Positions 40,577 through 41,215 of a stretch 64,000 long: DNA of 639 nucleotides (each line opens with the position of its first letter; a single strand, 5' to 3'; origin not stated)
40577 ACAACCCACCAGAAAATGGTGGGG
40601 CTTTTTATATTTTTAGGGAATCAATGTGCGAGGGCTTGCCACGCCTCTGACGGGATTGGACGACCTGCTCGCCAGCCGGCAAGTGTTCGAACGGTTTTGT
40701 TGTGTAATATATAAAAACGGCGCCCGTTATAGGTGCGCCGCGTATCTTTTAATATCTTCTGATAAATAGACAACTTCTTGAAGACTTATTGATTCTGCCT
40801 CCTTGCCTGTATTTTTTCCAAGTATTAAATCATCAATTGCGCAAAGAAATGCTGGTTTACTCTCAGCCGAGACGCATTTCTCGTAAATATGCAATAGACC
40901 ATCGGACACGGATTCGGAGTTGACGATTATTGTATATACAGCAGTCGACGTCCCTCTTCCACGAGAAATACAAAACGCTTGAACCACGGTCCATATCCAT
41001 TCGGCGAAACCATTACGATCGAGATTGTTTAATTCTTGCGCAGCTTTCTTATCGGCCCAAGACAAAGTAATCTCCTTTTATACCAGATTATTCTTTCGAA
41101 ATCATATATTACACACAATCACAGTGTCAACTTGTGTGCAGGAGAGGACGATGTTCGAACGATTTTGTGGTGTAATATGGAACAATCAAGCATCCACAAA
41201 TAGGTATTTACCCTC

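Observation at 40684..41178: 27-nt near-perfect direct repeat flanking a small gene, with an internal inverted partial copy, adjacent to tRNA-Tyr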

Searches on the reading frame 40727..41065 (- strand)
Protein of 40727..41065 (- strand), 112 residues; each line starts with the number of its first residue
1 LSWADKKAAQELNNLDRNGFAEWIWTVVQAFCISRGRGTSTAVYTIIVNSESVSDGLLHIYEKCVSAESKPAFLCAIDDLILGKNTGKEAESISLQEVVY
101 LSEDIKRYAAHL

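Call 10: search_protein_families(library=pfam, proteins=[window:40727-41065:-], max_evalue=0.1)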
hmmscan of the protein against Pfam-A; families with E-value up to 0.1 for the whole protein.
window:40727-41065:- (112 aa): 0 families

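Call 11: search_protein_families(library=padloc, proteins=[window:40727-41065:-], max_evalue=0.1)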
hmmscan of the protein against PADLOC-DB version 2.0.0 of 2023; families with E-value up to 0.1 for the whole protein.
window:40727-41065:- (112 aa): 0 families

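Call 12: find_homologous_proteins(query=window:40727-41065:-, max_evalue=0.01)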
Query window:40727-41065:- (112 aa): 1 proteins with E <= 0.01 among 3 candidates.
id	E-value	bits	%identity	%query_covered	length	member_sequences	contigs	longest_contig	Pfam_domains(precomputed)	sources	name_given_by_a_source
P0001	1.3e-67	242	100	100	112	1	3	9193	-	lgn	-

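Call 13: find_encoding_contigs(protein=window:40727-41065:-, flank=10000, max_places=10)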
Protein window:40727-41065:- (112 aa): 3 contigs read that carry it; 3 places shown.
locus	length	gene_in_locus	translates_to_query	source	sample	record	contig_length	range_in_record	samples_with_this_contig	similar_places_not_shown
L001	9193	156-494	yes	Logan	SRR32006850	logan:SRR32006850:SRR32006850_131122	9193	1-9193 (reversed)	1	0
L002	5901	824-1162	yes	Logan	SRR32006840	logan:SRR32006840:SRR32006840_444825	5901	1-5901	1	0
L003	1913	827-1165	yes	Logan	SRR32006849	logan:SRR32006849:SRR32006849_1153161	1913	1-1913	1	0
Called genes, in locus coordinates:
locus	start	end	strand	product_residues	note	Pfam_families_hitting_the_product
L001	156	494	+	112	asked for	-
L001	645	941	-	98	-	-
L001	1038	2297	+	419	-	PF21760:SecD_1st, PF22599:SecDF_P1_head, PF00873:ACR_tran, PF02355:SecD_SecF_C, PF03176:MMPL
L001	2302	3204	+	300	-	PF02355:SecD_SecF_C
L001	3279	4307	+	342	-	PF04545:Sigma70_r4, PF05066:HARE-HTH (weak)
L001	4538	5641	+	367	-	PF26449:DUF8128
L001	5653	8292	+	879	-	PF01935:DUF87 (weak), PF02534:T4SS-DNA_transf, PF10412:TrwB_AAD_bind, PF12696:TraG-D_C (weak)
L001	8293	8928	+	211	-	PF01746:tRNA_m1G_MT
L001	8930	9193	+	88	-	?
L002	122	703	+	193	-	PF03575:Peptidase_S51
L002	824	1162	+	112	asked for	-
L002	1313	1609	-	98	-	-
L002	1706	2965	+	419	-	PF21760:SecD_1st, PF22599:SecDF_P1_head, PF00873:ACR_tran, PF02355:SecD_SecF_C, PF03176:MMPL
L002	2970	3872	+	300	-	PF02355:SecD_SecF_C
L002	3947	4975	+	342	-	PF04545:Sigma70_r4, PF05066:HARE-HTH (weak)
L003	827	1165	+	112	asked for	-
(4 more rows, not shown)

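Call 38: predict_structure(protein=window:40727-41065:-)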
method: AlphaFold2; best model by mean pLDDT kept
length: 112 residues; sequences in the alignment: 1
mean_pLDDT: 52.9   pTM: 0.39
mean pLDDT of the five models: 52.9, 52.0, 51.8, 43.1, 38.0
residues with pLDDT >= 90: 0; 70-90: 1; 50-70: 72; < 50: 39
segments of 3 or more residues with pLDDT < 50: 1-15, 83-102
pLDDT, mean of each block of 10 residues (from residue 1): 39 50 58 54 57 62 66 60 45 42 51 48
secondary structure, 60 per line:
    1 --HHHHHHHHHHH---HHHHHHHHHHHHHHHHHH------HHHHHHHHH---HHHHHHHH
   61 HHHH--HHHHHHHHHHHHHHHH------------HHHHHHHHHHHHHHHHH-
elements in order: H3-13 H17-34 H41-49 H53-64 H67-82 H95-111

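Call 39: search_protein_representatives(protein=window:40727-41065:-)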
Query: 112 residues. Proteins with E-value up to 0.001 (for the whole library): 8; up to 1e-10: 2; up to 1e-30: 1. The best 8 are listed.
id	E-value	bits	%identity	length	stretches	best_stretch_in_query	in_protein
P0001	4.2e-68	242.3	100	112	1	1-112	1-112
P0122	1.6e-14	70.0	37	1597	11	19-63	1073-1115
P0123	1.1e-10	57.7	29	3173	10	30-91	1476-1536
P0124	4.9e-08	49.1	27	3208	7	38-93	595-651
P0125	6.4e-08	48.8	33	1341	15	12-50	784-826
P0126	8.8e-05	38.7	32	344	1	12-109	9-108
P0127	1.1e-04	38.4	26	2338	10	9-85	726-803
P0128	8.5e-04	35.5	28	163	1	12-106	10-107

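Call 40: search_protein_families(library=pfam, proteins=[P0122, P0125, P0126, P0128], max_evalue=0.01)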
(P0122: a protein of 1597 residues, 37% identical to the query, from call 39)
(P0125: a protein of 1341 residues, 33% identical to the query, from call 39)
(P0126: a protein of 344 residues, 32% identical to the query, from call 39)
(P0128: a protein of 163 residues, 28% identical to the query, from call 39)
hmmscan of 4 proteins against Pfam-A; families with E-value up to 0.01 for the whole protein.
P0122 (1597 aa): 7 families
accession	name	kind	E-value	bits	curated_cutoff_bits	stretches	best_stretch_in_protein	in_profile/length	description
PF17963.7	Big_9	-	5.4e-245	793.7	23.6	14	405-489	1-88/89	Bacterial Ig domain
PF17803.7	Cadherin_4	-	2.9e-199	646.4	25.1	14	396-455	2-65/71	Bacterial cadherin-like domain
PF17892.7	Cadherin_5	-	3.1e-188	611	26.5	14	405-490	2-96/98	Cadherin-like domain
PF04041.19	Glyco_hydro_130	-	3.8e-06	26.5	26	0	514-578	7-70/320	beta-1,4-mannooligosaccharide phosphorylase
PF16757.11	Fucosidase_C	-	3.4e-05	24.8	25.6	0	894-928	16-50/88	Alpha-L-fucosidase C-terminal domain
PF18342.7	LytB_SH3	-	8.5e-05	23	25.8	0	249-273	8-30/67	Endo-beta-N-acetylglucosaminidase LytB SH3 domain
PF06958.17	Pyocin_S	-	0.00048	21.1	22.5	0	863-958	9-99/139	S-type Pyocin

P0125 (1341 aa): 3 families
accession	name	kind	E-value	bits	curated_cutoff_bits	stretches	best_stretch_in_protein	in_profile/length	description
PF06970.17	RepA_N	-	6.9e-15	55.2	30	0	209-243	29-63/76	Replication initiator protein A (RepA) N-terminus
PF21047.3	HEAT_Maestro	-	3e-12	47.3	27.4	0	90-122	36-68/229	Maestro, HEAT repeats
PF06114.19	Peptidase_M78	-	1e-10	41.9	22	0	108-125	43-60/123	IrrE N-terminal-like domain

P0126 (344 aa): 0 families

P0128 (163 aa): 0 families

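Call 42: find_encoding_contigs(protein=P0128, flank=6000, max_places=4)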
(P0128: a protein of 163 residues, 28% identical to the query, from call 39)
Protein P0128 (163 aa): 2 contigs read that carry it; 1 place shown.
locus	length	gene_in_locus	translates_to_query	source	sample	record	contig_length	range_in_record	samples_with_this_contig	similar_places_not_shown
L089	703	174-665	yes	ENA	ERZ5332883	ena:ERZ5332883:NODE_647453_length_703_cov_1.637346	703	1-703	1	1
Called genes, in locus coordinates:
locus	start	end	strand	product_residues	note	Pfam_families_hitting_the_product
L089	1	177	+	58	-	?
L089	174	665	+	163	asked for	-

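Call 43: find_encoding_contigs(protein=P0126, flank=6000, max_places=4)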
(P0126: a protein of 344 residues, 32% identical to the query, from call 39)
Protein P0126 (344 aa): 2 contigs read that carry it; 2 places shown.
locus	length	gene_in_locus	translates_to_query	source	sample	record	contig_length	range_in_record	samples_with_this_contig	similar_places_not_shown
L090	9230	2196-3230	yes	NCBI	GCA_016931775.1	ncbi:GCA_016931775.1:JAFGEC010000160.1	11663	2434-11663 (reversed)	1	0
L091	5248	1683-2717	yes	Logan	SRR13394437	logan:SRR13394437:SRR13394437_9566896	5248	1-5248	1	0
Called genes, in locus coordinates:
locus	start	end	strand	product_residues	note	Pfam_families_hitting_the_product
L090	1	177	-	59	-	PF00005:ABC_tran (weak)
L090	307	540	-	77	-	-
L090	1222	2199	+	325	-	-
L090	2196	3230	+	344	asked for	-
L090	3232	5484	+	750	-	-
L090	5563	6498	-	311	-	PF13391:HNH_2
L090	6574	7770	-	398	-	PF14236:DruA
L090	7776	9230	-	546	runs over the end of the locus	PF01935:DUF87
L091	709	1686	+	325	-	-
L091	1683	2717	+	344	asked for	-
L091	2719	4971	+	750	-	-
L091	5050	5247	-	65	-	?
